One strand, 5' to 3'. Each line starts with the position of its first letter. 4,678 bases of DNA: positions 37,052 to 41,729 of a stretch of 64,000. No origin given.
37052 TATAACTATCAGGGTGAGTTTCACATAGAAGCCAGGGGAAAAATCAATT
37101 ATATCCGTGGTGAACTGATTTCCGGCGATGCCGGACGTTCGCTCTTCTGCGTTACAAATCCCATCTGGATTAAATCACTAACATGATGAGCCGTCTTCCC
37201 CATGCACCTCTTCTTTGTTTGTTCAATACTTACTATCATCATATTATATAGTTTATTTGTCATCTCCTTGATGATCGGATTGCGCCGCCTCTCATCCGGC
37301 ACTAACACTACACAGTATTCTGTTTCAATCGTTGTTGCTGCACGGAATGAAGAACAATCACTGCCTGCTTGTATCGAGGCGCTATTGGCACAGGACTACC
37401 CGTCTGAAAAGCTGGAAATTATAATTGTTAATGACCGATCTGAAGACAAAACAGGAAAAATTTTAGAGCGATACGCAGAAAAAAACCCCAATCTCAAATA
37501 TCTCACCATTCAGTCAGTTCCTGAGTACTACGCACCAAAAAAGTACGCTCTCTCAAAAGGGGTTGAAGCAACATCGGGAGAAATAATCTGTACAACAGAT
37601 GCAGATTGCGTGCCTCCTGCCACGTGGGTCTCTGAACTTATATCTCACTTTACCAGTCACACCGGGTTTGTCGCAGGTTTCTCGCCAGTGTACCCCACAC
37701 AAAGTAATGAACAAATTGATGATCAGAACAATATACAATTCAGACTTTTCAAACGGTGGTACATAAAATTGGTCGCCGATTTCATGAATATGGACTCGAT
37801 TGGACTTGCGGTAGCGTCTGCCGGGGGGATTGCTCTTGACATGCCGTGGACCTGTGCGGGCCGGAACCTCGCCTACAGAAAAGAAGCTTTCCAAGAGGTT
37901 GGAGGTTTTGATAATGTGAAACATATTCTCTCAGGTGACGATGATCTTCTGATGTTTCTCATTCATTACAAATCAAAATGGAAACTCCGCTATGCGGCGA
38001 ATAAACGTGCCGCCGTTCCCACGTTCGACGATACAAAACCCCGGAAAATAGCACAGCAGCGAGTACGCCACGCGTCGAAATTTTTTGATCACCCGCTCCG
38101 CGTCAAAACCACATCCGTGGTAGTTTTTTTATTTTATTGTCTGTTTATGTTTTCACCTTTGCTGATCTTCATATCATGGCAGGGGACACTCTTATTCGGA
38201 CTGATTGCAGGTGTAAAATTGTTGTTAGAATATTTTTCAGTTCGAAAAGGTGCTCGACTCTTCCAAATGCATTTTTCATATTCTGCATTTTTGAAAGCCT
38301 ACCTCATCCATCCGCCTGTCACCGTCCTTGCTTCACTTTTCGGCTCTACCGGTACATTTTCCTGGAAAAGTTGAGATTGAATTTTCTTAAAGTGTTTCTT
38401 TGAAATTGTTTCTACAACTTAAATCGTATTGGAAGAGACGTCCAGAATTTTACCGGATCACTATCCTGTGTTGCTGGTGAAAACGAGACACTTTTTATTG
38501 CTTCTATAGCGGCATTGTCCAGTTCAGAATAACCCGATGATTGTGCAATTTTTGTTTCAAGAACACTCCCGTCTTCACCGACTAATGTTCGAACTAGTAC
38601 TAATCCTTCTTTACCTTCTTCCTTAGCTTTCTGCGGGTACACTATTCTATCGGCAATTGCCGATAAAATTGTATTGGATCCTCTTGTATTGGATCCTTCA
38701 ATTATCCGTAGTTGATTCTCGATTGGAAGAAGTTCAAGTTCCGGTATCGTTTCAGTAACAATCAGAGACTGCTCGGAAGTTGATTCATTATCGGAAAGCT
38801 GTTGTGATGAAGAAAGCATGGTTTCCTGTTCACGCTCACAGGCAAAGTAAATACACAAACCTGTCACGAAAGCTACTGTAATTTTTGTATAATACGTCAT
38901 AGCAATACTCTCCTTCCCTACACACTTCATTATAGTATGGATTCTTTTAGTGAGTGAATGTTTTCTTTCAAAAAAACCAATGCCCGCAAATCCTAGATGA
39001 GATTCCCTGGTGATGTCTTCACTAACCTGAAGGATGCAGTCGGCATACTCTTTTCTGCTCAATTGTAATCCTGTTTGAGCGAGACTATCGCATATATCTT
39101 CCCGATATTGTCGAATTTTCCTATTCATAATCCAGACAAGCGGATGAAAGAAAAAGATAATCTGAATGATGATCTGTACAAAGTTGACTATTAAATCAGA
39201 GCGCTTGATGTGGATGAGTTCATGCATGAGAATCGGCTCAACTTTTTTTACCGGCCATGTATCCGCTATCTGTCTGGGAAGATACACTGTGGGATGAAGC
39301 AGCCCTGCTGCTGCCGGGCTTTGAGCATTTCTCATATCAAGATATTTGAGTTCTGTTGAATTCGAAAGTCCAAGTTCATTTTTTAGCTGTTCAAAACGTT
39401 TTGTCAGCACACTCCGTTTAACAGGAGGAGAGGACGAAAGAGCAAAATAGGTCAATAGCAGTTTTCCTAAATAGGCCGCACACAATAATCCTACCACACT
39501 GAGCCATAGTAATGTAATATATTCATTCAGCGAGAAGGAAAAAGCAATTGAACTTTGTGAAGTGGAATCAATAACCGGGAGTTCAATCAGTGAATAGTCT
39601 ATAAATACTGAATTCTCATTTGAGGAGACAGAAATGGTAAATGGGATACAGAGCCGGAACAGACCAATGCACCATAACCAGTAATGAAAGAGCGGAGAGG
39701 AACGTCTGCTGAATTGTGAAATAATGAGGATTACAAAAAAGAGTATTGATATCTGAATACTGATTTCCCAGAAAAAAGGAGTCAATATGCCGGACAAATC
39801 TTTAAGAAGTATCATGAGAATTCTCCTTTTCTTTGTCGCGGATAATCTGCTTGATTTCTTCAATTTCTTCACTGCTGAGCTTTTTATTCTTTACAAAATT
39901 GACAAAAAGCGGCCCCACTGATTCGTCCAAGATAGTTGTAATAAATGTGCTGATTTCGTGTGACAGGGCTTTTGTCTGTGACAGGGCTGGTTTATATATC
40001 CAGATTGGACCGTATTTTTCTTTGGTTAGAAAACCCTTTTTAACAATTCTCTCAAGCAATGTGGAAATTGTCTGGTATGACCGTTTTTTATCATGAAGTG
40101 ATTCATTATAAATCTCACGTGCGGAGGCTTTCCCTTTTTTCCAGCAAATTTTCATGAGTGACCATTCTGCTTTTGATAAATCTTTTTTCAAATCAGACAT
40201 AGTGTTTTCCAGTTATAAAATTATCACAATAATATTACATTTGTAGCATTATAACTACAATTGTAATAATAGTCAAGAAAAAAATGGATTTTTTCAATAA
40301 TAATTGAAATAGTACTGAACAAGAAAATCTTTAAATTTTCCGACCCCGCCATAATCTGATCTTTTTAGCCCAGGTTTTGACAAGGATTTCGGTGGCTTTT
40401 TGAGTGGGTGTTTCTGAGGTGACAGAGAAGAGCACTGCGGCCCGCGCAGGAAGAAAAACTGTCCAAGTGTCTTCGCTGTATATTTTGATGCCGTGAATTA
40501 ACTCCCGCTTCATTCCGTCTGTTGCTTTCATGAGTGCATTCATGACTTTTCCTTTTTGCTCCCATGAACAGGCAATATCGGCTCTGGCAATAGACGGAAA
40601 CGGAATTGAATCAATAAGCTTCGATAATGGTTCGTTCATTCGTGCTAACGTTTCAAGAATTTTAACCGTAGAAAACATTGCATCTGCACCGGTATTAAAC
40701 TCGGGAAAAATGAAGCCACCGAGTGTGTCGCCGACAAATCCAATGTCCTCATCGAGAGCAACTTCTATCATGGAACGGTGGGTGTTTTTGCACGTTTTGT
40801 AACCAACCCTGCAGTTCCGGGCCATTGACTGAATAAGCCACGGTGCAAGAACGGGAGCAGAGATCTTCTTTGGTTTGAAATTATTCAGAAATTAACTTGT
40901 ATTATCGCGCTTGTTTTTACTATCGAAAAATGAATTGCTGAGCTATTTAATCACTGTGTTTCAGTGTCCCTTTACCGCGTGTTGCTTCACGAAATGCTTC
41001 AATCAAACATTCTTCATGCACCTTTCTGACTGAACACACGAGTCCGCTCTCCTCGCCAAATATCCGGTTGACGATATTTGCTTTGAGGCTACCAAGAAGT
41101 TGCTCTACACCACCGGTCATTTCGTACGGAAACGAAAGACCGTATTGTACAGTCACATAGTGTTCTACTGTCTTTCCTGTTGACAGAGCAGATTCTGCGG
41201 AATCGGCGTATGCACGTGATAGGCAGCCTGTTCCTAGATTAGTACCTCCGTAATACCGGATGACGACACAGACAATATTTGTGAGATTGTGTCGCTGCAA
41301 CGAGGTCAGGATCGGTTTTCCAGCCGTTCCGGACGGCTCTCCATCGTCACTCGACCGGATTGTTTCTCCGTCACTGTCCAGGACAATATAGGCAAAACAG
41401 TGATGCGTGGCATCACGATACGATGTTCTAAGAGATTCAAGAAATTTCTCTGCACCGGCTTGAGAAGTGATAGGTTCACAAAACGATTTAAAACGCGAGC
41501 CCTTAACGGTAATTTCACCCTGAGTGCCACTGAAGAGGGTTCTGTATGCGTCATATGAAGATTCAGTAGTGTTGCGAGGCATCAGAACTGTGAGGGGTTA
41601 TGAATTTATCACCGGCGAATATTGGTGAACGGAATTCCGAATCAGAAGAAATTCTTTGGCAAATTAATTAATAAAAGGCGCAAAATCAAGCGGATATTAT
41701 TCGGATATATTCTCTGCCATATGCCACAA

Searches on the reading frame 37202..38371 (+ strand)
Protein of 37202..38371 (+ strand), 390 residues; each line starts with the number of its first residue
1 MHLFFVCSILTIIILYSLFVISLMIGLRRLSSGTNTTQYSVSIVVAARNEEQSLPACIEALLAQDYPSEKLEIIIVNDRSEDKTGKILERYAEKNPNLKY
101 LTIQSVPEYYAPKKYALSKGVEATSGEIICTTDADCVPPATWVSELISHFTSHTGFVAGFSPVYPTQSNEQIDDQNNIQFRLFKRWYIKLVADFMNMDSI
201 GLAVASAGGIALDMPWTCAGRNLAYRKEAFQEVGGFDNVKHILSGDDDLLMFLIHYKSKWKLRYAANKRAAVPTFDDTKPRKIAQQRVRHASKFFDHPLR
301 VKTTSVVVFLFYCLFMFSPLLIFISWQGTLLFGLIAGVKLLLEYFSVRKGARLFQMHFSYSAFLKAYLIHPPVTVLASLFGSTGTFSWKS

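Call 49: search_protein_families(library=pfam, max_evalue=0.00001, proteins=[window:37202-38371:+])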
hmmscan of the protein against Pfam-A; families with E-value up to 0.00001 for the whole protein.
window:37202-38371:+ (390 aa): 4 families
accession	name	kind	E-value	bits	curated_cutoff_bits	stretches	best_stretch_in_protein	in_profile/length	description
PF00535.33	Glycos_transf_2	-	9.6e-25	87.9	23.3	1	42-181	1-132/168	Glycosyl transferase family 2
PF13641.12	Glyco_tranf_2_3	-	1.1e-10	42.3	27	1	41-289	3-226/230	Glycosyltransferase like family 2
PF13506.12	Glyco_transf_21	-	2.5e-08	34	21.7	1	96-248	1-132/174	Glycosyl transferase family 21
PF13632.12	Glyco_trans_2_3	-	4.9e-07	30.2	27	1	186-334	43-191/198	Glycosyl transferase family group 2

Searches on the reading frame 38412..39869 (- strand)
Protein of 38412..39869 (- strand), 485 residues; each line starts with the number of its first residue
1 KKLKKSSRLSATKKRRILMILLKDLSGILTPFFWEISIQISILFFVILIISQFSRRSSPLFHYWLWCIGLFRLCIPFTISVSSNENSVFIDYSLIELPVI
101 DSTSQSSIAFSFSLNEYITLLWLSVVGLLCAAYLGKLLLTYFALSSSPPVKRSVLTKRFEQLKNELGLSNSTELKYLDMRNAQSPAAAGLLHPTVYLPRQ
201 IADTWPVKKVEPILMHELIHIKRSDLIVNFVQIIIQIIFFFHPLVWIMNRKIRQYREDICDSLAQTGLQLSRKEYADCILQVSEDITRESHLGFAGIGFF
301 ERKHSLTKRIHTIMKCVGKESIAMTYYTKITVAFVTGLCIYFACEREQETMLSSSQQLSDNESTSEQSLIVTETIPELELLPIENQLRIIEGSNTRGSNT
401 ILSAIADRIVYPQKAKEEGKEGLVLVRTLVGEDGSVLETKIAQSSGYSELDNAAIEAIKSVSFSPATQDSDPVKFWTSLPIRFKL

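Call 25: search_protein_families(library=pfam, proteins=[window:38412-39869:-])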
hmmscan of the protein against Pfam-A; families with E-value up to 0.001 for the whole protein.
window:38412-39869:- (485 aa): 3 families
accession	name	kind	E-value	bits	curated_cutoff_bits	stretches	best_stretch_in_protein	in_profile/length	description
PF05569.17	Peptidase_M56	-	1.5e-40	139.7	31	1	32-313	2-296/296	BlaR1 peptidase M56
PF03544.19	TonB_C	-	1.2e-21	77.4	24.6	1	409-485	3-79/79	Gram-negative bacterial TonB protein C-terminal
PF13103.11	TonB_2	-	0.00013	22.5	22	1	418-468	22-72/85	TonB C terminal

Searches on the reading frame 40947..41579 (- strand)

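Call 49: search_protein_families(library=pfam, max_evalue=0.00001, proteins=[window:40947-41579:-])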
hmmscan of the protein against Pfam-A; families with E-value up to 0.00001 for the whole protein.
window:40947-41579:- (210 aa): 1 family
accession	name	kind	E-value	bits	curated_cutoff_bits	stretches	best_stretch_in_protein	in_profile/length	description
PF01205.25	UPF0029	-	2.4e-35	121.2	27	1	26-132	1-107/107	Uncharacterized protein family UPF0029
